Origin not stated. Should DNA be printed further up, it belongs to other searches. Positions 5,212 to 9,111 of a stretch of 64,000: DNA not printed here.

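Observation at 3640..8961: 1773-aa polypeptide fusing two GT-C glycosyltransferase modules, with a ~400-aa propeller-like insert inside the PMT module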

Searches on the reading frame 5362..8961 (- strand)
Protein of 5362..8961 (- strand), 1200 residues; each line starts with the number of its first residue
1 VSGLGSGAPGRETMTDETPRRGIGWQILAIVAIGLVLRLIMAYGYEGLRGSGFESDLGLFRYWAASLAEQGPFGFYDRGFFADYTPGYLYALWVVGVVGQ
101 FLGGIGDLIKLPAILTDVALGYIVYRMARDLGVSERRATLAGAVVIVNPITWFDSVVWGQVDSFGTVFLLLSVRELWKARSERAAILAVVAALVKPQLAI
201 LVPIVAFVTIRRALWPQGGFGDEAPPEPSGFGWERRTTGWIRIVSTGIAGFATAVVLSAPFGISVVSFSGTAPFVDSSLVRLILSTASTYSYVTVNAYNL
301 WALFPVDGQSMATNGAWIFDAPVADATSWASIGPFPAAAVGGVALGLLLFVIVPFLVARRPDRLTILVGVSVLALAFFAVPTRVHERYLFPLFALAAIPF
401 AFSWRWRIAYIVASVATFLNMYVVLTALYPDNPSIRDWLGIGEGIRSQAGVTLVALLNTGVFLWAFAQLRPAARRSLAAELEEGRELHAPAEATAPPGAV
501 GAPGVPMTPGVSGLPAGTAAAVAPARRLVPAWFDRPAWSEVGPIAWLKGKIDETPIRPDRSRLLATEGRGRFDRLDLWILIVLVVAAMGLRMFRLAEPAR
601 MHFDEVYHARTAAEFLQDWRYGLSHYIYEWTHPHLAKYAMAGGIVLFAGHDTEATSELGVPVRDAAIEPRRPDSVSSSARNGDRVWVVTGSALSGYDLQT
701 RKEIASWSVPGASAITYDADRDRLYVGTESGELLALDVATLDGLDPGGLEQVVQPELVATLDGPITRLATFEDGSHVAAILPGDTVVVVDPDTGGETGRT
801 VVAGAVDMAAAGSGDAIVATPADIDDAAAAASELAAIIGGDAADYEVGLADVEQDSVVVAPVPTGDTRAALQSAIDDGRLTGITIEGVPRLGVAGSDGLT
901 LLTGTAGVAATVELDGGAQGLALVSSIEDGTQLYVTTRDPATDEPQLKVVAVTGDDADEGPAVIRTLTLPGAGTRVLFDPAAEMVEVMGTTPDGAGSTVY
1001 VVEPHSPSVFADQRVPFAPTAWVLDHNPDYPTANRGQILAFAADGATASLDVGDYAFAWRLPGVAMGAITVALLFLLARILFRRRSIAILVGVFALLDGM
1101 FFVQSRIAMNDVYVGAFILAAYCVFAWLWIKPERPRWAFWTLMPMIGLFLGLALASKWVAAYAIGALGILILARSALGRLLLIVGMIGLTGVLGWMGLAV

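Call 39: search_protein_representatives(protein=window:5362-8961:-)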
Query: 1200 residues. Proteins with E-value up to 0.001 (for the whole library): 5298; up to 1e-10: 2478; up to 1e-30: 653. The best 150 are listed.
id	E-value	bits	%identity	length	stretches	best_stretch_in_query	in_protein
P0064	0.0e+00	1482.8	61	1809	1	2-1200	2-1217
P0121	0.0e+00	1247.1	58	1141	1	3-1067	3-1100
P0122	0.0e+00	1062.5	52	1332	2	486-1199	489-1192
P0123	5.1e-284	961.7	50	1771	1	25-1200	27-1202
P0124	1.3e-279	947.1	50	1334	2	23-820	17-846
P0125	4.7e-268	908.8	53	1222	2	232-1066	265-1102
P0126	1.2e-243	828.0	50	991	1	159-1081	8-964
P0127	3.6e-241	819.8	58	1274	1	514-1200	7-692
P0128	3.8e-230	783.2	75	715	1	1-493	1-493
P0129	1.4e-225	768.1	44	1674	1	27-1198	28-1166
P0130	1.7e-214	731.4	42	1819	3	544-1199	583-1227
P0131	5.5e-211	719.8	42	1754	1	28-1197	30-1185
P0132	2.8e-209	714.1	43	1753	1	27-1197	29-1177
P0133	3.0e-206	704.1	44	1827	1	29-1198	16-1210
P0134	3.7e-205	700.5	44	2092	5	826-1199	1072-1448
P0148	1.1e-172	593.0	43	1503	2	25-821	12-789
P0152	4.1e-164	564.5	40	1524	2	20-817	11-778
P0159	1.2e-151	523.2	37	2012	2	27-829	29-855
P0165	4.6e-139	481.6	44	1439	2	809-1199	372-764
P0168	3.7e-134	465.3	40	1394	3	17-479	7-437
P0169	2.3e-132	459.4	37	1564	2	48-767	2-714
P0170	7.5e-132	457.7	44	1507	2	802-1199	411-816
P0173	1.4e-129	450.2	42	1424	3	815-1198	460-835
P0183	9.6e-109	381.1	51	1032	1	26-482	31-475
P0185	7.9e-107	374.8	47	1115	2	834-1199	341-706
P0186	2.0e-106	373.5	40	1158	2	931-1199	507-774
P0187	7.4e-105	368.3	42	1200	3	85-524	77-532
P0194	1.5e-102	360.6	36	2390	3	27-525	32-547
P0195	2.6e-102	359.8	38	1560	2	27-744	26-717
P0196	6.0e-101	355.3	39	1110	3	962-1190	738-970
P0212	2.2e-90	320.3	41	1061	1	569-1198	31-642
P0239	2.1e-78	280.6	43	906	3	27-223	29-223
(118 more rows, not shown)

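Call 41: list_cluster_members(proteins=[P0165, P0170, P0173, P0185, P0186, P0212, P0129, P0134, P0159, P0194])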
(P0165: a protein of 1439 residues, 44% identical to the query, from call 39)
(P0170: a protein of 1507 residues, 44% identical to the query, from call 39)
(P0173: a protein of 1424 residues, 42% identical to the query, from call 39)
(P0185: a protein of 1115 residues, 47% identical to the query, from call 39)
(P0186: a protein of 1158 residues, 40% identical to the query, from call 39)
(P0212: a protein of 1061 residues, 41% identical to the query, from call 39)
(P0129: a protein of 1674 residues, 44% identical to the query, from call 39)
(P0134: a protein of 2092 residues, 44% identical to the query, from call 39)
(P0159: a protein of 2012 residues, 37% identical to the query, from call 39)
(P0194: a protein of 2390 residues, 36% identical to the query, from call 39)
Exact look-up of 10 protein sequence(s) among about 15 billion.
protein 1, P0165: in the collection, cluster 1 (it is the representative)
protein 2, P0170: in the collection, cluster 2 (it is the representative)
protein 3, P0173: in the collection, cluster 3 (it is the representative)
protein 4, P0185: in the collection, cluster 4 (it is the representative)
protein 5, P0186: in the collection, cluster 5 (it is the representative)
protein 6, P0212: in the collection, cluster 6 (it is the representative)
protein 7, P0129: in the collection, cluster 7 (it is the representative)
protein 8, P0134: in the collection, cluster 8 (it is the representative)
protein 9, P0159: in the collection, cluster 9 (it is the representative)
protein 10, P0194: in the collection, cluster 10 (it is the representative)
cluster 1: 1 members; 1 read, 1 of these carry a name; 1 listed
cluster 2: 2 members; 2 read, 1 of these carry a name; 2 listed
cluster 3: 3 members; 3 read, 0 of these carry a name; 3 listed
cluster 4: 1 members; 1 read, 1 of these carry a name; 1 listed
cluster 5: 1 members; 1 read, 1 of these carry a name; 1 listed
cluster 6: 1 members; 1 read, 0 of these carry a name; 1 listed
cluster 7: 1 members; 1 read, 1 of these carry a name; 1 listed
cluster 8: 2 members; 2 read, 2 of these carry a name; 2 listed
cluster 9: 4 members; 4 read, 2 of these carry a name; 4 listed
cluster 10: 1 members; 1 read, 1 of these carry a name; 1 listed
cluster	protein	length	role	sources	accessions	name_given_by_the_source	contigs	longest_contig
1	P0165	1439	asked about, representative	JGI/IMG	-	hypothetical protein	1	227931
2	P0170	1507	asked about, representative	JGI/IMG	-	hypothetical protein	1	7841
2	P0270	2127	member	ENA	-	-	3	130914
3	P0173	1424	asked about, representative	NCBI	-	-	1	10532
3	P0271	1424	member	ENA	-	-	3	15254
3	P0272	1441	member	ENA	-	-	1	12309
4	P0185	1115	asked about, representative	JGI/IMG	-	hypothetical protein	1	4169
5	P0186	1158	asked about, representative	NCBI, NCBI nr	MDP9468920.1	MAG: phospholipid carrier-dependent glycosyltransferase, partial [Chloroflexota bacterium] | phospholipid carrier-dependent glycosyltransferase [Chloroflexota bacterium]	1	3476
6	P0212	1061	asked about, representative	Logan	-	-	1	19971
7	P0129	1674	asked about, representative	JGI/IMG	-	C-terminal four TMM region of ...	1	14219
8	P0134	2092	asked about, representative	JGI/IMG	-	hypothetical protein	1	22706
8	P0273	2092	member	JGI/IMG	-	hypothetical protein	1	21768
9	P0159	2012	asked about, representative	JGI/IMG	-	4-amino-4-deoxy-L-arabinose transferase-like glycosyltransferase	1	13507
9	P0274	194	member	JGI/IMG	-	hypothetical protein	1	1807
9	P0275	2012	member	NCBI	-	-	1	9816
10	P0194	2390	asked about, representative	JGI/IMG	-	hypothetical protein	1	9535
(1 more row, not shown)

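Call 42: find_encoding_contigs(protein=P0165, flank=8000, max_places=2)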
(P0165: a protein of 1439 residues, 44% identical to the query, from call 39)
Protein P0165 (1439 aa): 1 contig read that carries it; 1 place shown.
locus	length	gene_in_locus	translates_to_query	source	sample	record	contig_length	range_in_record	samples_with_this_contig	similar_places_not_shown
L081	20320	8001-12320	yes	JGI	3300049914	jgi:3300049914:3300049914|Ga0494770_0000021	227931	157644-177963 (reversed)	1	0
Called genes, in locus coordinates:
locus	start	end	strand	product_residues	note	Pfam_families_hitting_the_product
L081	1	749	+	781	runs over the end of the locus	-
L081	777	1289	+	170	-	PF02577:BFN_dom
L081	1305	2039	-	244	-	PF00535:Glycos_transf_2, PF13641:Glyco_tranf_2_3 (weak)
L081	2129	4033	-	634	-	PF11028:TMEM260_N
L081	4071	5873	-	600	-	-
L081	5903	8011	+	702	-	-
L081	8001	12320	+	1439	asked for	PF02366:PMT, PF16192:PMT_4TMC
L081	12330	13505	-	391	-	PF13439:Glyco_transf_4, PF13579:Glyco_trans_4_4, PF20706:GT4-conflict, PF00534:Glycos_transf_1, PF13692:Glyco_trans_1_4, PF13524:Glyco_trans_1_2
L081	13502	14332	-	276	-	PF13263:PHP_C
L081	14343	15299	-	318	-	PF03279:Lip_A_acyltrans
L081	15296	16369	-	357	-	PF03279:Lip_A_acyltrans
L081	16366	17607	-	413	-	PF01658:Inos-1-P_synth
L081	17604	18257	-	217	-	PF01066:CDP-OH_P_transf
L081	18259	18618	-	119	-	PF01022:HTH_5, PF12802:MarR_2 (weak), PF12840:HTH_20, PF13412:HTH_24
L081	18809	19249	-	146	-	-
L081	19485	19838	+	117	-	-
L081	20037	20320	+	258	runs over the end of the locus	-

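Call 44: find_related_loci(query=P0165, collection=genome_contigs, flank=8000)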
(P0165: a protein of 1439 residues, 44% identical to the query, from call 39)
Query P0165 (1439 aa) in genome_contigs; peptide patterns used: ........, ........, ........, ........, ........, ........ (x = any residue, [..] = any of these).
339 stretches matched a pattern; 42 encode a relative of the query (tblastn E <= 1e-3); 42 distinct loci.
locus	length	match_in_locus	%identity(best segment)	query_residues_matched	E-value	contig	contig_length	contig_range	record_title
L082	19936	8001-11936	55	50-1413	0e+0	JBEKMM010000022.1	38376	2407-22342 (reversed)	MAG: Candidatus Limnocylindrales bacterium isolate SPRUCE 394 SPRUCE_394_22, whole genome shotgun sequence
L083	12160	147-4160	55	37-1412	0e+0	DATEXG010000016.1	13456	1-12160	MAG TPA_asm: Candidatus Limnocylindrales bacterium isolate SMAG_U8413 k141_18934, whole genome shotgun sequence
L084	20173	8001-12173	53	17-1414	0e+0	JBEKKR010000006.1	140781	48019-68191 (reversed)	MAG: Candidatus Limnocylindrales bacterium isolate SPRUCE 351 SPRUCE_351_6, whole genome shotgun sequence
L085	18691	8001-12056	55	29-1412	0e+0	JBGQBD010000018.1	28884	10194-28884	MAG: Candidatus Limnocylindria bacterium isolate OBJ2_061818_130_15 k141_1150323_length_28884_cov_9.0000, whole genome s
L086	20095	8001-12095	55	51-1436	0e+0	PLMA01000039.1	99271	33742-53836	MAG: Chloroflexi bacterium isolate fen_1076 73.20120800_E3S.35_contig_1139, whole genome shotgun sequence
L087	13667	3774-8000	51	22-1438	0e+0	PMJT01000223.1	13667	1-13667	MAG: Chloroflexi bacterium isolate fen_1046 73.20120600_E2D.42_contig_16598, whole genome shotgun sequence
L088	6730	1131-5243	53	42-1411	0e+0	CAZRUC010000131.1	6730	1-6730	MAG TPA_asm: uncultured Anaerolineaceae bacterium isolate binchicken_co50_372 genome assembly, contig: NODE_15807_length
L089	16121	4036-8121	51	14-1412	0e+0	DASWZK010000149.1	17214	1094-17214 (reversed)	MAG TPA_asm: Candidatus Limnocylindrales bacterium isolate SMAG_U3736 k141_49176, whole genome shotgun sequence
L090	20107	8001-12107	52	32-1412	0e+0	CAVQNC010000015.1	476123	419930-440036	MAG: uncultured Chloroflexia bacterium isolate MFD03726.bin.1.123 genome assembly, contig: contig_46827, whole genome sh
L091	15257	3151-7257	51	15-1429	0e+0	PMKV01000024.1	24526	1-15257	MAG: Chloroflexi bacterium isolate fen_1042 73.20120600_E1D.47_contig_339, whole genome shotgun sequence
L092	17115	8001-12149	51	39-1423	0e+0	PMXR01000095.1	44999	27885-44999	MAG: Chloroflexi bacterium isolate fen_1026 73.20110800_E1D.52_contig_23007, whole genome shotgun sequence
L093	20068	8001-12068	50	48-1427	0e+0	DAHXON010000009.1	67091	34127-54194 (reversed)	MAG TPA_asm: Chloroflexi bacterium isolate clean318 NODE_9_length_67091_cov_3.486600, whole genome shotgun sequence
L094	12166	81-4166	52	26-1424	0e+0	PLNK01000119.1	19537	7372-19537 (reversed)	MAG: Chloroflexi bacterium isolate fen_1071 73.20120800_E2D.21_contig_4426, whole genome shotgun sequence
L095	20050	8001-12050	53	33-1428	0e+0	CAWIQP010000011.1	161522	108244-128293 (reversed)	MAG: uncultured Chloroflexia bacterium isolate MFD01689.bin.1.101 genome assembly, contig: contig_52211, whole genome sh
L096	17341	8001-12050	55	33-1412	0e+0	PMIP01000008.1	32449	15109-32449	MAG: Chloroflexi bacterium isolate fen_1051 73.20120600_E3D.26_contig_355, whole genome shotgun sequence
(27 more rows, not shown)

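Call 58: search_protein_families(library=pfam, proteins=[L081:4071-5873:-, L081:5903-8011:+], max_evalue=1)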
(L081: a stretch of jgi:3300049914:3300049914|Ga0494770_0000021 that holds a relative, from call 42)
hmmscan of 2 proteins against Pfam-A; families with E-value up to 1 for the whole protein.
L081:4071-5873:- (600 aa): 1 family
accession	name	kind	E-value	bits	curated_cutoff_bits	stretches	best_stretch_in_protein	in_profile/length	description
PF15982.10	TMEM135_C_rich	-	0.36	11.9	27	1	220-279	61-122/134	N-terminal cysteine-rich region of Transmembrane protein 135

L081:5903-8011:+ (702 aa): 0 families

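Call 68: find_encoding_contigs(protein=P0212, flank=8000, max_places=2)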
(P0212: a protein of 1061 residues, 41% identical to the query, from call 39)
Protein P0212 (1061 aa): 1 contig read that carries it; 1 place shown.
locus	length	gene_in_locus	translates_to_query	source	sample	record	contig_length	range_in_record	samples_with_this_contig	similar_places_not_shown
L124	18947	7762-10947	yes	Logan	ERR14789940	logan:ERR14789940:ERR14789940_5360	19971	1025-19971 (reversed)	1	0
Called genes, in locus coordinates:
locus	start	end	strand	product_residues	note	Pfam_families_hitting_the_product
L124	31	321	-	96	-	-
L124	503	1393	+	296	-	-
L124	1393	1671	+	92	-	-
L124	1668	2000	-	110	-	-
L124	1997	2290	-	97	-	-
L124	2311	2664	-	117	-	-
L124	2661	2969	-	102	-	-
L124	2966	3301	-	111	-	-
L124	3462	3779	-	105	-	-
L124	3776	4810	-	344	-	-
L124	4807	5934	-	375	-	-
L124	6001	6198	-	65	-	-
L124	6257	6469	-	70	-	-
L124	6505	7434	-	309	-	-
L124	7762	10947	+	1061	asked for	PF02366:PMT, PF13231:PMT_2, PF16192:PMT_4TMC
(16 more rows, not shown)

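Call 69: list_cluster_members(proteins=[P0168, P0187, P0195, P0196, P0152, P0148, P0169, P0183, P0239])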
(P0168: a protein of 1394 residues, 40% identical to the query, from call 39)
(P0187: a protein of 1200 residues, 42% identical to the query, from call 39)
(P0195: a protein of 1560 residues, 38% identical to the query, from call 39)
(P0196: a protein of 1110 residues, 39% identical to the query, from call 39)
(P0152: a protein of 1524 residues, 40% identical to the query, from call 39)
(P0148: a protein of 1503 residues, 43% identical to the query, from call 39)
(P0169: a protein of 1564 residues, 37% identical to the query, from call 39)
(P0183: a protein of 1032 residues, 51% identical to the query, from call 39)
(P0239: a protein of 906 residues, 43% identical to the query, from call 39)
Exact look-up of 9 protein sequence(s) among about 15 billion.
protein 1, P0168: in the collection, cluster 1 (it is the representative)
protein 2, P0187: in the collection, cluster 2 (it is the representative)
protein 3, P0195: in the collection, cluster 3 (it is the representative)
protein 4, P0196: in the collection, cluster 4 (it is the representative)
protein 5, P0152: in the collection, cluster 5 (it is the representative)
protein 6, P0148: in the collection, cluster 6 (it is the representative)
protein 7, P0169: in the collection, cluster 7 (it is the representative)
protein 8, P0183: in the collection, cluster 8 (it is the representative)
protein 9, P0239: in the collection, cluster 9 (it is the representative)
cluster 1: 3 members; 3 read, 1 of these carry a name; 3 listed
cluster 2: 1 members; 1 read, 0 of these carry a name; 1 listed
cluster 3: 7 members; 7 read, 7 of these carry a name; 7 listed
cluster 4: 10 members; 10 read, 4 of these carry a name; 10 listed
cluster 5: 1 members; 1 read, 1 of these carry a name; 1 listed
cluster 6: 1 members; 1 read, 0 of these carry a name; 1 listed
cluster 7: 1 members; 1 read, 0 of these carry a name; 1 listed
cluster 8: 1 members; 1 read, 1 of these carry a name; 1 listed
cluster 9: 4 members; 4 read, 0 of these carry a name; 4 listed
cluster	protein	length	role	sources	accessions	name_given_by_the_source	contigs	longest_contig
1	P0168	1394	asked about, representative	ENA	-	-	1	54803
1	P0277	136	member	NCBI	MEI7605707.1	MAG: hypothetical protein WCJ78_05990, partial [Chloroflexota bacterium]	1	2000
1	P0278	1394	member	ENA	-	-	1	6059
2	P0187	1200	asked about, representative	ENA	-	-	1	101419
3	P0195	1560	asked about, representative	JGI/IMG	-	hypothetical protein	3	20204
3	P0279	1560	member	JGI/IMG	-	predicted membrane-bound dolichyl-phosphate-mannose-protein mannosyltransferase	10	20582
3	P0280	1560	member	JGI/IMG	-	predicted membrane-bound dolichyl-phosphate-mannose-protein mannosyltransferase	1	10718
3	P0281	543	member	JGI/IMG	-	hypothetical protein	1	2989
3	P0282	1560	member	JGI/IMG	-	predicted membrane-bound dolichyl-phosphate-mannose-protein mannosyltransferase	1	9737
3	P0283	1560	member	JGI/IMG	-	predicted membrane-bound dolichyl-phosphate-mannose-protein mannosyltransferase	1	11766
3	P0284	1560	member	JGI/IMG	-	predicted membrane-bound dolichyl-phosphate-mannose-protein mannosyltransferase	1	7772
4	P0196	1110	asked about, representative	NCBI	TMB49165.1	MAG: phospholipid carrier-dependent glycosyltransferase, partial [Chloroflexi bacterium]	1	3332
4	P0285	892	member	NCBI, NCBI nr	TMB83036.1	MAG: phospholipid carrier-dependent glycosyltransferase [Chloroflexi bacterium] | MAG: phospholipid carrier-dependent glycosyltransferase [Chloroflexota bacterium]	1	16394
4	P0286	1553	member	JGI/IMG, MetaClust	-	\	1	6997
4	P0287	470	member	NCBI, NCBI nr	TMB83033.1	MAG: glycosyltransferase family 39 protein [Chloroflexi bacterium] | MAG: glycosyltransferase family 39 protein [Chloroflexota bacterium]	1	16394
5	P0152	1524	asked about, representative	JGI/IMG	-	Gpi18-like mannosyltransferase/predicted membrane-bound ...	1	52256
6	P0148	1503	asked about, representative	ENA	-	-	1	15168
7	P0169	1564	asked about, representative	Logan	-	-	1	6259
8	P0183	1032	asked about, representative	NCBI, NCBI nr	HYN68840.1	MAG TPA: hypothetical protein VEX41_01360 [Candidatus Eisenbacteria bacterium] | hypothetical protein [Candidatus Eisenbacteria bacterium]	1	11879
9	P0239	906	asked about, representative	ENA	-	-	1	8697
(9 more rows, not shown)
